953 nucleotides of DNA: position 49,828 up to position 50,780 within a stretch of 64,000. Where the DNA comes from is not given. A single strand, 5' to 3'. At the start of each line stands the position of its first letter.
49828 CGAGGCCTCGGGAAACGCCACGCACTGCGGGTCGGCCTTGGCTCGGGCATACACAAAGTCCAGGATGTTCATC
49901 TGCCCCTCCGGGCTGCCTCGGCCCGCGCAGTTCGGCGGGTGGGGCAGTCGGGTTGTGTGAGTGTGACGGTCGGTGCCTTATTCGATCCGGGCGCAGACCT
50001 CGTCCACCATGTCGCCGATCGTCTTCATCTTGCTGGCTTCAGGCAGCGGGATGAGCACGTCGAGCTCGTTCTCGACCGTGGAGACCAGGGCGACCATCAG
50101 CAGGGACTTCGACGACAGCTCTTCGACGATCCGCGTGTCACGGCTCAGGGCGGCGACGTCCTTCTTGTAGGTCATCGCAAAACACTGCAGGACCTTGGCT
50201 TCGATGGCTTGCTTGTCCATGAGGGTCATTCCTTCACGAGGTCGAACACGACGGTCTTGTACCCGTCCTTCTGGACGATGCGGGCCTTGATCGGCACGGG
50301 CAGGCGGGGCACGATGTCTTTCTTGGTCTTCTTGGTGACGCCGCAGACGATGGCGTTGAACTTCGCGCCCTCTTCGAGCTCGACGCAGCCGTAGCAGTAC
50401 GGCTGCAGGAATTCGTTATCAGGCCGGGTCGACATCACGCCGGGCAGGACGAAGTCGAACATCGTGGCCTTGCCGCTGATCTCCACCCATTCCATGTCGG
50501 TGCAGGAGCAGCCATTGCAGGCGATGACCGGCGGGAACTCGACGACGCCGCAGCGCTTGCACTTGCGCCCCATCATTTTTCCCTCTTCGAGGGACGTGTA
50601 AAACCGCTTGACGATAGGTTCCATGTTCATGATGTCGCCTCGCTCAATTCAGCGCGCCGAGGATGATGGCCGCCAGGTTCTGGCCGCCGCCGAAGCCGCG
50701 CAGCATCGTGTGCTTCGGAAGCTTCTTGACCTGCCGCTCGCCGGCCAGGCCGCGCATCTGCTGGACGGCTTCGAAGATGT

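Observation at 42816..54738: Thiolase-DUF35-ACP-Ptb-Buk-flavin reductase locus with its own PPTase and PucR regulator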

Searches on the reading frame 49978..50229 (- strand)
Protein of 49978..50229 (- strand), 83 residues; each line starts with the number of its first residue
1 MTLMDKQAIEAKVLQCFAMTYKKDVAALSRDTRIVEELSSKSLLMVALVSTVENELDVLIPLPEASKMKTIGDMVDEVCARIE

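Call 4: search_protein_families(library=pfam, proteins=[window:49978-50229:-], max_evalue=0.01)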
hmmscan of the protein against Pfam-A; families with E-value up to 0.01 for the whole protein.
window:49978-50229:- (83 aa): 1 family
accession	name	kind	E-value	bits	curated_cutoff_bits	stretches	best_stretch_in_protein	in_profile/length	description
PF00550.31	PP-binding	-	0.0033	18.1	20.8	1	12-77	2-66/67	Phosphopantetheine attachment site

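Call 6: search_protein_families(library=ncbifam, proteins=[window:49978-50229:-], max_evalue=0.001)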
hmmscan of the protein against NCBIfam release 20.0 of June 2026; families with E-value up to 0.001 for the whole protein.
window:49978-50229:- (83 aa): 9 families
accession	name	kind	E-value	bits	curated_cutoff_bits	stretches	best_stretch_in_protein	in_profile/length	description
NF002150.0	PRK00982.1-4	subfamily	5.3e-11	42.6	66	1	4-78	1-75/80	acyl carrier protein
NF002148.0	PRK00982.1-2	subfamily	6.8e-09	35.5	71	1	7-78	3-74/79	acyl carrier protein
TIGR00517.1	acyl_carrier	equivalog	8.9e-09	35.1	70.45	1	7-78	2-73/77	acyl carrier protein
NF002149.0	PRK00982.1-3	equivalog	3.9e-07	29.9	106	1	8-79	3-74/78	acyl carrier protein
NF006031.0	PRK08172.1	equivalog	2.3e-06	28.2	76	1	8-81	4-77/82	acyl carrier protein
NF009104.0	PRK12449.1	equivalog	7.2e-06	25.8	70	1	4-82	1-79/80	acyl carrier protein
NF002147.0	PRK00982.1-1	equivalog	1.4e-05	24.8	84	1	28-76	27-75/83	acyl carrier protein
NF002151.0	PRK00982.1-5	equivalog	7.4e-05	22.8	92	1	28-76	23-71/78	acyl carrier protein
NF040636.1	AcpM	exception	9e-05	22.4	146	1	25-78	22-75/93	meromycolate extension acyl carrier protein AcpM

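Call 68: search_solved_structures(query=A2, max_evalue=0.001, show_alignments=1)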
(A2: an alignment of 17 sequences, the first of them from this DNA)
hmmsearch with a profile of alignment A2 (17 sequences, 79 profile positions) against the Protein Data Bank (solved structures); distinct sequences matched with E-value up to 0.001: 97 (the best 60 are shown).
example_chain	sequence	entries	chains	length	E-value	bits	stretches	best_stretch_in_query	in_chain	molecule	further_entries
2lol_A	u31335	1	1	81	8.7e-13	51.4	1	4-78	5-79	Acyl carrier protein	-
1hy8_A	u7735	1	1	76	6.5e-11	45.3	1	8-78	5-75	ACYL CARRIER PROTEIN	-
2x2b_A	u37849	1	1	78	6.7e-11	45.3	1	8-78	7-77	ACYL CARRIER PROTEIN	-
2ehs_A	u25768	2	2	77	2.3e-10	43.6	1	6-78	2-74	Acyl carrier protein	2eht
7e42_A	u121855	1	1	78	3.4e-10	43.1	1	5-79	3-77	Acyl carrier protein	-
1f80_D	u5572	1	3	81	9.7e-10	41.6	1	8-78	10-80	ACYL CARRIER PROTEIN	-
6lvt_A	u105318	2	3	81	2.8e-09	40.1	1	2-79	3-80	Acyl carrier protein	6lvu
2kwl_A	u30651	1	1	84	3.6e-09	39.8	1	1-77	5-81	Acyl carrier protein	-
1x3o_A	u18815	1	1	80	7.5e-09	38.7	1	1-79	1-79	acyl carrier protein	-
2n50_A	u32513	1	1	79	9.1e-09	38.5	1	1-77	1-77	Acyl carrier protein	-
8iuf_AB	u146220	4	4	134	9.9e-09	38.4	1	1-76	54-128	NDUFAB1-alpha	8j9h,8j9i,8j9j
2k92_A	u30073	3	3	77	1.3e-08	37.9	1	5-76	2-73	Acyl carrier protein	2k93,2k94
1l0i_A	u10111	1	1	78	1.6e-08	37.7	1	5-76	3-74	Acyl carrier protein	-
8gsa_A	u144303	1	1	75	1.9e-08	37.5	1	8-78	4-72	Acyl carrier protein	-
5vcb_f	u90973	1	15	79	2.4e-08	37.1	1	5-76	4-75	Acyl carrier protein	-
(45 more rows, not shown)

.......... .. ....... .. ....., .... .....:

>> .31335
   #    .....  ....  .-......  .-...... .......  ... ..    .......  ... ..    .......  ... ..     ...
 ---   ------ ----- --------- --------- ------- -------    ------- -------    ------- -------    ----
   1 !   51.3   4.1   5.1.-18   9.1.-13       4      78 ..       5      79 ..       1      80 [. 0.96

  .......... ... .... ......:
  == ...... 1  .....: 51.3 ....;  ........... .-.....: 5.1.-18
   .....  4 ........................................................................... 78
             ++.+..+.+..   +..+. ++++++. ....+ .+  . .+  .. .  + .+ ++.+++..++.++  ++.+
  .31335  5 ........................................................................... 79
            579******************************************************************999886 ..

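Call 69: search_protein_families(library=pfam, alignment_id=A2, max_evalue=0.01)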
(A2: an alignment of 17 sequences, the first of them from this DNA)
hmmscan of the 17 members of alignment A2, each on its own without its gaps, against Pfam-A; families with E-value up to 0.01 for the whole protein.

A. member 1, seq(80 aa): 1 family
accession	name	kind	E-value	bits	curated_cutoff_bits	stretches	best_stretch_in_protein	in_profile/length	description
PF00550.31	PP-binding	-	0.003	18.2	20.8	1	9-74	2-66/67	Phosphopantetheine attachment site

B. families by the number of members that match (of 17 scanned): 3 families
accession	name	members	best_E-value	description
PF00550.31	PP-binding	17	2.4e-11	Phosphopantetheine attachment site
PF23297.2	ACP_SdgA_C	4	2.1e-05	Highly reducing polyketide synthase sdgA, C-terminal ACP domain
PF07528.20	DZF_N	1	0.0044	DZF N-terminal domain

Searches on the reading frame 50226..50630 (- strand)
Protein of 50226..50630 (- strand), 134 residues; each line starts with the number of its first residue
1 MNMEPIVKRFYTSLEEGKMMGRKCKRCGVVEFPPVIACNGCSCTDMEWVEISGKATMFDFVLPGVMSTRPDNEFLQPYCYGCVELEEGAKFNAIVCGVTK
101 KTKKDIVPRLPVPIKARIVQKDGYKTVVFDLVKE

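Call 4: search_protein_families(library=pfam, proteins=[window:50226-50630:-], max_evalue=0.01)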
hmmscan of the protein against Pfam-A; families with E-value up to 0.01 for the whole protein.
window:50226-50630:- (134 aa): 2 families
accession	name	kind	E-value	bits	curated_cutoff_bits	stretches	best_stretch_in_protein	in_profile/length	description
PF12172.15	zf-ChsH2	-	8.5e-05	22.7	23.2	1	14-42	4-32/37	ChsH2, rubredoxin-like zinc ribbon domain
PF01796.24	OB_ChsH2_C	-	0.00022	21.5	27.1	1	48-99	1-50/65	ChsH2, C-terminal OB-fold domain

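Call 6: search_protein_families(library=ncbifam, proteins=[window:50226-50630:-], max_evalue=0.001)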
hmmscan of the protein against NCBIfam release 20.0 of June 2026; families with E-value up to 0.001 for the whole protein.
window:50226-50630:- (134 aa): 1 family
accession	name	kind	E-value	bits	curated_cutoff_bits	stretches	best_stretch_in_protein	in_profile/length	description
NF053627.1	BnzsclthlBbsAGT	equivalog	5.9e-07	29.6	250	1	19-97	36-110/145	benzoylsuccinyl-CoA thiolase subunit BbsA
